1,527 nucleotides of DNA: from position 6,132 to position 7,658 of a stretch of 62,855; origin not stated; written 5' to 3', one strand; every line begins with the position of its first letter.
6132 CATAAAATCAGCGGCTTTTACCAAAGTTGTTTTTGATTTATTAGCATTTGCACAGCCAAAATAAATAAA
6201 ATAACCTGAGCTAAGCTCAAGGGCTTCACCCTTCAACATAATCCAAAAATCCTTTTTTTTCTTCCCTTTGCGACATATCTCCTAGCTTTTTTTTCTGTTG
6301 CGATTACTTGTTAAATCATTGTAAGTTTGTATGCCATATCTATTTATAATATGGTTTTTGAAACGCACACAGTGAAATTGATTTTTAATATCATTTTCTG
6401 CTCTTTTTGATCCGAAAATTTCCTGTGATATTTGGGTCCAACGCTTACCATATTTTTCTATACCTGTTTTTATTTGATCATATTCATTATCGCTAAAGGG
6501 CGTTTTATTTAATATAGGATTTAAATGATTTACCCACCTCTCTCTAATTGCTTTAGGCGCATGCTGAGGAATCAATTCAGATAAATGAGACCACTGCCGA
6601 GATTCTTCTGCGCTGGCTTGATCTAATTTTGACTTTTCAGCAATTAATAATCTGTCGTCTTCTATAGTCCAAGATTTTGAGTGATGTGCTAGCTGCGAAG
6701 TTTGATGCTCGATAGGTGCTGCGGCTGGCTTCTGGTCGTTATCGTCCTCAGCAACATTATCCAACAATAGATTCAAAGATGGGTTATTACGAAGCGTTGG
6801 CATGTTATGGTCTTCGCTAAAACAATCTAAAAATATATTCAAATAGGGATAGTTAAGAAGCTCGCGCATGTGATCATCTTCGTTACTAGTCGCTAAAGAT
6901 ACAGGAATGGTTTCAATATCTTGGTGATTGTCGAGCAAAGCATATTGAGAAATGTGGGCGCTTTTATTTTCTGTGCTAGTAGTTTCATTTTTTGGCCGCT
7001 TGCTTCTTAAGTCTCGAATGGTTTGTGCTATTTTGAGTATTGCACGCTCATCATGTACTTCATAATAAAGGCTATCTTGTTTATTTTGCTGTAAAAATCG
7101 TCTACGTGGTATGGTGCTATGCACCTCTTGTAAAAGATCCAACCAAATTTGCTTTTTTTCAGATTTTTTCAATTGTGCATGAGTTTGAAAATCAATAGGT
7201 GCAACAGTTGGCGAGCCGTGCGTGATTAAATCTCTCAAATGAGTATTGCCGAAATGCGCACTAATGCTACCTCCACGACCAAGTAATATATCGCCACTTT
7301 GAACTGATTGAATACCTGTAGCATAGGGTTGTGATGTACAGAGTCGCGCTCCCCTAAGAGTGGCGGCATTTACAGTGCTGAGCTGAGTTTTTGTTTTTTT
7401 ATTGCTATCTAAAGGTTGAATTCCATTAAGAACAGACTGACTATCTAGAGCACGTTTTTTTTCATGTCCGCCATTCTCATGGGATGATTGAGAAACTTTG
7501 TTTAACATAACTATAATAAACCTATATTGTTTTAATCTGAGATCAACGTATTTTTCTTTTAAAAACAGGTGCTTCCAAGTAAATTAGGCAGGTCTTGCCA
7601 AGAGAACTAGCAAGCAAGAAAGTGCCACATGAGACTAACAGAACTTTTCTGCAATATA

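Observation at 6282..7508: Bacterial protein with a eukaryotic Myb R2R3-like DNA-binding domain: candidate nucleomodulin effector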

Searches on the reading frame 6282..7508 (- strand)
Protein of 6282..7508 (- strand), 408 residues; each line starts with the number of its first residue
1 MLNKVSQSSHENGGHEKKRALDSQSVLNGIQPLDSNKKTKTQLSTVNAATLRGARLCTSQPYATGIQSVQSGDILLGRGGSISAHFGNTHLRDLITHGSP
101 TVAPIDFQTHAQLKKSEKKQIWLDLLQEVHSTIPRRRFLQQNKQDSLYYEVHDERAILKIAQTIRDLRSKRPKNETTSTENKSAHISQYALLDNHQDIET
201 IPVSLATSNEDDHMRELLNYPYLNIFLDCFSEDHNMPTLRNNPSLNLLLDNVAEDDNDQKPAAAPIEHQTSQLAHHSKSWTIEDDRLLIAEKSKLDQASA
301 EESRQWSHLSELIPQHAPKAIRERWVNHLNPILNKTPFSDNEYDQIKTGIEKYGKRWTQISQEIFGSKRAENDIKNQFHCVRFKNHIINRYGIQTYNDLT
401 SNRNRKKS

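Call 3: search_protein_families(library=pfam, proteins=[window:6282-7508:-], max_evalue=10)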
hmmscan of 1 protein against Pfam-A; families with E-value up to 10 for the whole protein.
window:6282-7508:- (408 aa): 5 families
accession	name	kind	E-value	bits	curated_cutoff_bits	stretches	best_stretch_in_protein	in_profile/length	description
PF13921.12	Myb_DNA-bind_6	-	3.1e-15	56.5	22.9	2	280-345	1-59/60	Myb-like DNA-binding domain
PF20710.2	DUF6824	-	6.1e-15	55.9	27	1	73-166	1-84/84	Domain of unknown function (DUF6824)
PF00249.37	Myb_DNA-binding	-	1.1e-11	45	24.4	2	335-379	1-43/46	Myb-like DNA-binding domain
PF08914.17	Myb_Rap1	-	0.00033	21.5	27.1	1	281-332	2-55/59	Rap1 Myb domain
PF05144.20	Phage_CRI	-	0.011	15.9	21.7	1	88-175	102-187/232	Replication-associated protein G2P N-terminal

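Call 4: search_protein_families(library=ncbifam, proteins=[window:6282-7508:-], max_evalue=10)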
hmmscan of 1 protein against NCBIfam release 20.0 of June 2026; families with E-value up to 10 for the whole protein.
window:6282-7508:- (408 aa): 0 families

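Call 5: search_solved_structures(query=window:6282-7508:-, max_evalue=1, show_alignments=3)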
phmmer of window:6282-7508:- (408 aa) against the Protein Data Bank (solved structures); distinct sequences matched with E-value up to 1: 28.
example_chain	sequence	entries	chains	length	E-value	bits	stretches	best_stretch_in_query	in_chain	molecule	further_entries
1h88_C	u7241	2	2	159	1.2e-11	47.8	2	305-380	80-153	MYB PROTO-ONCOGENE PROTEIN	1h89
1h8a_C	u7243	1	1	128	1.4e-11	47.6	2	305-380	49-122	MYB TRANSFORMING PROTEIN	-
2k9n_A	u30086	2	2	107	1.4e-09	41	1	302-381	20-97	MYB24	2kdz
3zqc_A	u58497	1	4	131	3.4e-09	39.7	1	303-381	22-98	MYB3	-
1mse_C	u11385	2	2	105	1.8e-08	37.3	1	280-380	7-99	C-Myb DNA-Binding Domain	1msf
1gv2_A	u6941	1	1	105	1.8e-08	37.3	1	280-380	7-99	MYB PROTO-ONCOGENE PROTEIN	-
3osf_A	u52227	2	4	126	1.1e-07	34.7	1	291-382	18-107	MYB21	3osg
1a5j_A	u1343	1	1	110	1.9e-07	33.9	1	280-380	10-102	B-MYB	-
6kks_A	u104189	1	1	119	5.3e-07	32.5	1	279-380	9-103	Transcription factor WER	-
6tda_L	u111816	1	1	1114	0.0038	19.8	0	335-384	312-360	Chromatin structure-remodeling complex protein RSC8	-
7xur_A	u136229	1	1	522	0.004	19.7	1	291-364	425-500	snRNA-activating protein complex subunit 4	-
6jui_A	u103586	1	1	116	0.0074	18.8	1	280-360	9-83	Pre-mRNA-splicing factor CEF1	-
5lj3_O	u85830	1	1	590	0.026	17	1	302-361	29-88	CEF1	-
7b9v_O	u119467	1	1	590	0.026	17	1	302-361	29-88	Y55_G0042700.mRNA.1.CDS.1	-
1gvd_A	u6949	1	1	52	0.03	16.8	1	279-331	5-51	MYB PROTO-ONCOGENE PROTEIN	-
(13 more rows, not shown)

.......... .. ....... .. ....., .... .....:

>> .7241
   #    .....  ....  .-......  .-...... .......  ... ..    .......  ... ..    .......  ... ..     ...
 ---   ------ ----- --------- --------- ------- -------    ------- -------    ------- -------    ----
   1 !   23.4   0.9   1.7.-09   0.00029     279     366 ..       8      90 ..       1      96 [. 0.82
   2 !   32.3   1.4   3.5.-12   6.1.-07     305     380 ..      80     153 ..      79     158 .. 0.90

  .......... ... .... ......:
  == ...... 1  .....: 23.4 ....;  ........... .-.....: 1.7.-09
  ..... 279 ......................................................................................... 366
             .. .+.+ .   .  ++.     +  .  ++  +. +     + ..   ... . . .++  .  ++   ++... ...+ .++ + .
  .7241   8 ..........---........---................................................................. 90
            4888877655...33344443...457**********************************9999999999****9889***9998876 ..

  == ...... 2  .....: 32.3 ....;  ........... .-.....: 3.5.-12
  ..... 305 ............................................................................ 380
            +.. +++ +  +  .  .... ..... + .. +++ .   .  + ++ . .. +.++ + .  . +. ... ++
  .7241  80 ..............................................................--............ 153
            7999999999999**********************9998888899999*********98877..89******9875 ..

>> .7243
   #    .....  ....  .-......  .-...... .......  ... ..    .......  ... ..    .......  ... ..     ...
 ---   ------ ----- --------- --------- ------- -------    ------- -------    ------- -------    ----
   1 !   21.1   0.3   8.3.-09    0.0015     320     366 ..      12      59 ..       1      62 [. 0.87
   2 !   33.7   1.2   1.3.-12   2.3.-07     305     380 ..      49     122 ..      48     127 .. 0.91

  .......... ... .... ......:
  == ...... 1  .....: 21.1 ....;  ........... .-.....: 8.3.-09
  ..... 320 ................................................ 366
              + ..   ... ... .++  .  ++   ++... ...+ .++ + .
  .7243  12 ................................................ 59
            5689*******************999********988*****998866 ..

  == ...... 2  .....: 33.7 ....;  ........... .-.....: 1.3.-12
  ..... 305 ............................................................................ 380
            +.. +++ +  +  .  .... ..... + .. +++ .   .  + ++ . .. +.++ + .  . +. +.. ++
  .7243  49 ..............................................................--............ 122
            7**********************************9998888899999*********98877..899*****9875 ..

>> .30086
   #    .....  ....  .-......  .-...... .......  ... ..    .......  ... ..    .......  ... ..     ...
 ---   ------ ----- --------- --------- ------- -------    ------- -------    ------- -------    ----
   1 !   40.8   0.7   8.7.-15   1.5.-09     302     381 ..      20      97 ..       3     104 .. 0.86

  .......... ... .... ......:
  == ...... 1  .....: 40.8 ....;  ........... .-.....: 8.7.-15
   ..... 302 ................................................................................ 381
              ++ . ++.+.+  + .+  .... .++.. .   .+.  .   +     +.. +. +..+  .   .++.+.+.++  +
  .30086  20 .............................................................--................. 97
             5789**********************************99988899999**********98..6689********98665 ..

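Call 7: find_homologous_proteins(query=window:6282-7508:-)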
Query window:6282-7508:- (408 aa): 4 proteins with E <= 0.001 among 3160 candidates.
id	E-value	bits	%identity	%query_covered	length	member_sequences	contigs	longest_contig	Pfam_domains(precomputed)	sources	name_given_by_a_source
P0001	2.6e-271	917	100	100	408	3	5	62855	PF00249.38,PF13921.13,PF20710.3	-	-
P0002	5.0e-160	551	62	98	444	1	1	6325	PF00249.38,PF13921.13,PF20710.3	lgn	-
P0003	6.2e-63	231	55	56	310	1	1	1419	PF20710.3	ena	-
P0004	1.0e-51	195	45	60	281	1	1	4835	PF20710.3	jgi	jgi:hypothetical protein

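Call 9: find_encoding_contigs(protein=P0001, flank=10000, max_places=6)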
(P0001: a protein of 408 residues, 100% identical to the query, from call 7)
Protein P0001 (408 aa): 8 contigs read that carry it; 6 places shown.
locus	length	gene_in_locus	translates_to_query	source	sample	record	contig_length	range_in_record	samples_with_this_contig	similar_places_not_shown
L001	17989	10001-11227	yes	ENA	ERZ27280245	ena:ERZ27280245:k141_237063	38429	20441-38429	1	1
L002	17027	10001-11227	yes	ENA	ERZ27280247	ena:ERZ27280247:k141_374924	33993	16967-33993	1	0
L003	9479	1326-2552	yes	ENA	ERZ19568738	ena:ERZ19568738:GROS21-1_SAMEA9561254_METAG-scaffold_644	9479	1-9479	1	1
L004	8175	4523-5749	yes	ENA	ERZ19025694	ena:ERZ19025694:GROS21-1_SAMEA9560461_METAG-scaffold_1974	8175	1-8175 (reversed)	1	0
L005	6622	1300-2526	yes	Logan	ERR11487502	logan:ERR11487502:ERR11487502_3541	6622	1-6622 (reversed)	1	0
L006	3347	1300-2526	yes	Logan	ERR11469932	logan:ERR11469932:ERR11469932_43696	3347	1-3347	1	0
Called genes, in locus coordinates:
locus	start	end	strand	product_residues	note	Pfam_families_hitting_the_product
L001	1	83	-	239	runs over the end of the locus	PF02224:Cytidylate_kin, PF13189:Cytidylate_kin2 (weak)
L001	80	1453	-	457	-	PF00275:EPSP_synthase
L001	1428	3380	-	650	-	-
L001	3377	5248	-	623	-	-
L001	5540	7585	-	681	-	PF00072:Response_reg, PF00989:PAS (weak), PF00990:GGDEF, PF00563:EAL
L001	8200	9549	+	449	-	PF05787:PhoX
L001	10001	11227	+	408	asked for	PF20710:DUF6824, PF13921:Myb_DNA-bind_6, PF00249:Myb_DNA-binding (weak)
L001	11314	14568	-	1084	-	PF04313:HSDR_N, PF00270:DEAD (weak), PF04851:ResIII, PF18766:SWI2_SNF2, PF22679:T1R_D3-like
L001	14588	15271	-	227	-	PF13707:RloB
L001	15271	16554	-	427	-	PF02463:SMC_N (faint), PF13304:AAA_21, PF13175:AAA_15 (weak)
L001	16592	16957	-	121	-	PF08220:HTH_DeoR (weak), PF08279:HTH_11, PF13404:HTH_AsnC-type (weak), PF13412:HTH_24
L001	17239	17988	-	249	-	?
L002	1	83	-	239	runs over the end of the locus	PF02224:Cytidylate_kin, PF13189:Cytidylate_kin2 (weak)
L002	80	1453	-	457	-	PF00275:EPSP_synthase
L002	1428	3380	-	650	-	-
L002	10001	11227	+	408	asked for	PF20710:DUF6824, PF13921:Myb_DNA-bind_6, PF00249:Myb_DNA-binding (weak)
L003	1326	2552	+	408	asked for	PF20710:DUF6824, PF13921:Myb_DNA-bind_6, PF00249:Myb_DNA-binding (weak)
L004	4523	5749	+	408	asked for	PF20710:DUF6824, PF13921:Myb_DNA-bind_6, PF00249:Myb_DNA-binding (weak)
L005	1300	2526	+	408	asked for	PF20710:DUF6824, PF13921:Myb_DNA-bind_6, PF00249:Myb_DNA-binding (weak)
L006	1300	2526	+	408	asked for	PF20710:DUF6824, PF13921:Myb_DNA-bind_6, PF00249:Myb_DNA-binding (weak)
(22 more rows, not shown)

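Call 10: find_encoding_contigs(protein=P0002, flank=10000)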
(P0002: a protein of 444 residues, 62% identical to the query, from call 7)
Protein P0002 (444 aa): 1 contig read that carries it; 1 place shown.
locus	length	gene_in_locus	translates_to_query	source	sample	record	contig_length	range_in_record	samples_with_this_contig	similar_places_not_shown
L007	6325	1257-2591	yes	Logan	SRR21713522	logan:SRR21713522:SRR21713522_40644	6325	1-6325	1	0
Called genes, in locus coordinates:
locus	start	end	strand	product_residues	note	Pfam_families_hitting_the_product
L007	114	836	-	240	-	PF01816:LRV (faint)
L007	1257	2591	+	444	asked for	PF20710:DUF6824, PF13921:Myb_DNA-bind_6, PF00249:Myb_DNA-binding (weak)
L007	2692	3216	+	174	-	PF20710:DUF6824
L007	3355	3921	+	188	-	PF00249:Myb_DNA-binding (weak), PF08914:Myb_Rap1 (weak), PF13921:Myb_DNA-bind_6, PF00249:Myb_DNA-binding (weak)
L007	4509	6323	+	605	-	?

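Call 11: find_related_loci(query=window:6282-7508:-, collection=genome_contigs, flank=10000)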
Query window:6282-7508:- (408 aa) in genome_contigs; peptide patterns used: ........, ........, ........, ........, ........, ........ (x = any residue, [..] = any of these).
55 stretches matched a pattern, but none encodes a relative of the query by tblastn (E <= 1e-3).

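Call 17: find_encoding_contigs(protein=P0004, flank=10000)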
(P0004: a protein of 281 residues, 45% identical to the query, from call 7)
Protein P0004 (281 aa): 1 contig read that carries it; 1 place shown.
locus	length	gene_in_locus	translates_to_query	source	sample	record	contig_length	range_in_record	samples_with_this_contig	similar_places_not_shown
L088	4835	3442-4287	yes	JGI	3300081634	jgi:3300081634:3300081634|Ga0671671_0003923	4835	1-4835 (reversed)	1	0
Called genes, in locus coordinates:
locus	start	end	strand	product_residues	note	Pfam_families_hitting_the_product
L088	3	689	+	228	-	?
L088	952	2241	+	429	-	PF20710:DUF6824, PF00249:Myb_DNA-binding (faint), PF13921:Myb_DNA-bind_6 (faint)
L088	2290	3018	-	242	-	PF01816:LRV (faint)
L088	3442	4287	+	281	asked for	PF20710:DUF6824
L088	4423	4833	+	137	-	?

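Call 18: find_encoding_contigs(protein=P0003, flank=10000)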
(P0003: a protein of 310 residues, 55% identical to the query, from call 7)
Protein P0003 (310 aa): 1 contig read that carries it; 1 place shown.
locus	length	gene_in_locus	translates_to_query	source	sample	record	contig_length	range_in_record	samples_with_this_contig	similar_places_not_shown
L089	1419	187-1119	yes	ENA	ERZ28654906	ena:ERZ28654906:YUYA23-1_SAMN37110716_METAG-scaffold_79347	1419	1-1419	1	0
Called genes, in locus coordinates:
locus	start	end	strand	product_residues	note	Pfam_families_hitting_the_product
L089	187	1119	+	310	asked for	PF20710:DUF6824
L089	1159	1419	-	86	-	?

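Call 20: search_protein_representatives(protein=window:6282-7508:-)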
Query: 408 residues. Proteins with E-value up to 0.001 (for the whole library): 7994; up to 1e-10: 310; up to 1e-30: 11. The best 150 are listed.
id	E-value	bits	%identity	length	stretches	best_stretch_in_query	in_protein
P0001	8.3e-272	917.3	100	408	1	1-408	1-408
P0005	1.0e-92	327.8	47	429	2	5-235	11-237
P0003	2.0e-63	231.4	56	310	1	8-242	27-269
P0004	3.2e-52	194.5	46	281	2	7-234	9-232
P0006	7.9e-46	173.5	31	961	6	233-382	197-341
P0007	3.8e-40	154.8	44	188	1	234-400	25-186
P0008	8.0e-38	147.1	33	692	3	290-399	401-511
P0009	2.5e-36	142.2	33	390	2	275-399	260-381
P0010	1.3e-35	139.9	35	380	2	278-397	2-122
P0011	2.5e-33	132.3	30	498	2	271-406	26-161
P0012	2.6e-32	129.0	30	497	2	267-403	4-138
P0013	2.0e-26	109.6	30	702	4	32-175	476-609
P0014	4.0e-26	108.6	49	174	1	14-174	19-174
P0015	5.4e-23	98.3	35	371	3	68-184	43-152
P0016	2.8e-22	96.0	34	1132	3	299-402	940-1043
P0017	5.7e-22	95.0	36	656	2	283-386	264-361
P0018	1.4e-21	93.7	30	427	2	267-378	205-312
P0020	1.8e-21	93.3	37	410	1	269-405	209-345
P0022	2.5e-21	92.8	33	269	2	253-398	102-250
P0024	3.5e-21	92.4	38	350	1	272-398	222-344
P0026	6.5e-21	91.5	30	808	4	48-167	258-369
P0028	2.2e-20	89.7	33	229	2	280-400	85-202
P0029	2.6e-20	89.5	36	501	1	247-402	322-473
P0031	5.9e-20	88.3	34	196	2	280-398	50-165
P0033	2.7e-19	86.2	32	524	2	249-390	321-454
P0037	1.4e-18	83.8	39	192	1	279-399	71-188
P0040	2.4e-18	83.0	34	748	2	280-407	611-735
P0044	4.1e-18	82.3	36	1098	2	279-398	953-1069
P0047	5.0e-18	82.0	35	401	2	279-398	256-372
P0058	2.2e-17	79.8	37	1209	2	279-397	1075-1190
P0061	3.0e-17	79.4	34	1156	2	279-405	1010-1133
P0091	3.8e-16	75.8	31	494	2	253-395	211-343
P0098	4.7e-16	75.5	33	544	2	247-379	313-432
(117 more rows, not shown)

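Call 21: list_cluster_members(proteins=[P0005, P0006, P0008, P0009, P0010, P0011, P0012, P0013, P0015, P0016])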
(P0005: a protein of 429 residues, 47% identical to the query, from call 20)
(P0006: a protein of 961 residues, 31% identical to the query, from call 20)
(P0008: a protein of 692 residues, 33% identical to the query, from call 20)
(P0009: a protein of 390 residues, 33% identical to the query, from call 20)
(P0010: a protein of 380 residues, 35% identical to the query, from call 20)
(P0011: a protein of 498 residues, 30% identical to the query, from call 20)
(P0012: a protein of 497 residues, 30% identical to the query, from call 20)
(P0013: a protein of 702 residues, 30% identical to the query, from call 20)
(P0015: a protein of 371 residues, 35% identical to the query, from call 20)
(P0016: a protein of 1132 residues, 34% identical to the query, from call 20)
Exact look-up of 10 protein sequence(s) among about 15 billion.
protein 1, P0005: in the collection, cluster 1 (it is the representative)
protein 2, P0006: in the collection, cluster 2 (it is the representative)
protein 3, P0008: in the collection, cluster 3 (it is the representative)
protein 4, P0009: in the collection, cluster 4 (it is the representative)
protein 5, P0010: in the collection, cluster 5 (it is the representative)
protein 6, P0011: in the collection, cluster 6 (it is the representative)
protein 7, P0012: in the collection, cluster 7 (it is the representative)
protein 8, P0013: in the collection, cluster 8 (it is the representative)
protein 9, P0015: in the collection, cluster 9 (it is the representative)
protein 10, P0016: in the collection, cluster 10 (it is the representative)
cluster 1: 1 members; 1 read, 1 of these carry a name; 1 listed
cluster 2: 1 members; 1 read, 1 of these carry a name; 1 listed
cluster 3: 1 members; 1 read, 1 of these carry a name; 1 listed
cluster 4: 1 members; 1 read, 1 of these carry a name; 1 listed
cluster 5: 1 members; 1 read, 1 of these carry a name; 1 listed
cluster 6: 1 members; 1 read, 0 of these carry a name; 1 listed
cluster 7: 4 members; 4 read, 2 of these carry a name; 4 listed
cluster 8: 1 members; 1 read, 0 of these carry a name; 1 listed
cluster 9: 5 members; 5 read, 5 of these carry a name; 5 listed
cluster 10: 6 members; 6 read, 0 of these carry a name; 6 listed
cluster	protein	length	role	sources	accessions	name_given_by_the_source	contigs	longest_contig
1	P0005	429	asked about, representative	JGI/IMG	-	hypothetical protein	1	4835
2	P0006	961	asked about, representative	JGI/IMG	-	hypothetical protein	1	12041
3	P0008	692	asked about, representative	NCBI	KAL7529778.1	hypothetical protein ACHAXR_003146 [Thalassiosira sp. AJA248-18]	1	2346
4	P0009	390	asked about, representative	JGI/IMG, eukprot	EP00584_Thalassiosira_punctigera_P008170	CAMPEP_0172545370 /NCGR_PEP_ID=MMETSP1067-20121228/15302_1 /TAXON_ID=265564 ...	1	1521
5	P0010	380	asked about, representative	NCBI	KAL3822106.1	hypothetical protein ACHAXA_011884, partial [Cyclostephanos tholiformis]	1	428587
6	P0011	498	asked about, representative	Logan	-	-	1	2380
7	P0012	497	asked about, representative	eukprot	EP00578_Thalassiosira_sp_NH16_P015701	CAMPEP_0181107262 /NCGR_PEP_ID=MMETSP1071-20121207/16988_1 /TAXON_ID=35127 ...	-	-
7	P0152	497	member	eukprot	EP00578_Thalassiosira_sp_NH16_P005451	CAMPEP_0181132358 /NCGR_PEP_ID=MMETSP1071-20121207/30952_1 /TAXON_ID=35127 ...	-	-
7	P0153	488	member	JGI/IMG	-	-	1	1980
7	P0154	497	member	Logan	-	-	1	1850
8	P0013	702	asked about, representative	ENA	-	-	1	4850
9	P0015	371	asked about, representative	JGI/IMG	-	hypothetical protein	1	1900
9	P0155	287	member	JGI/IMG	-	hypothetical protein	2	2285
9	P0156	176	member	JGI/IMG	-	hypothetical protein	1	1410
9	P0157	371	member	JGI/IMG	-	hypothetical protein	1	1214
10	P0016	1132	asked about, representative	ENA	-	-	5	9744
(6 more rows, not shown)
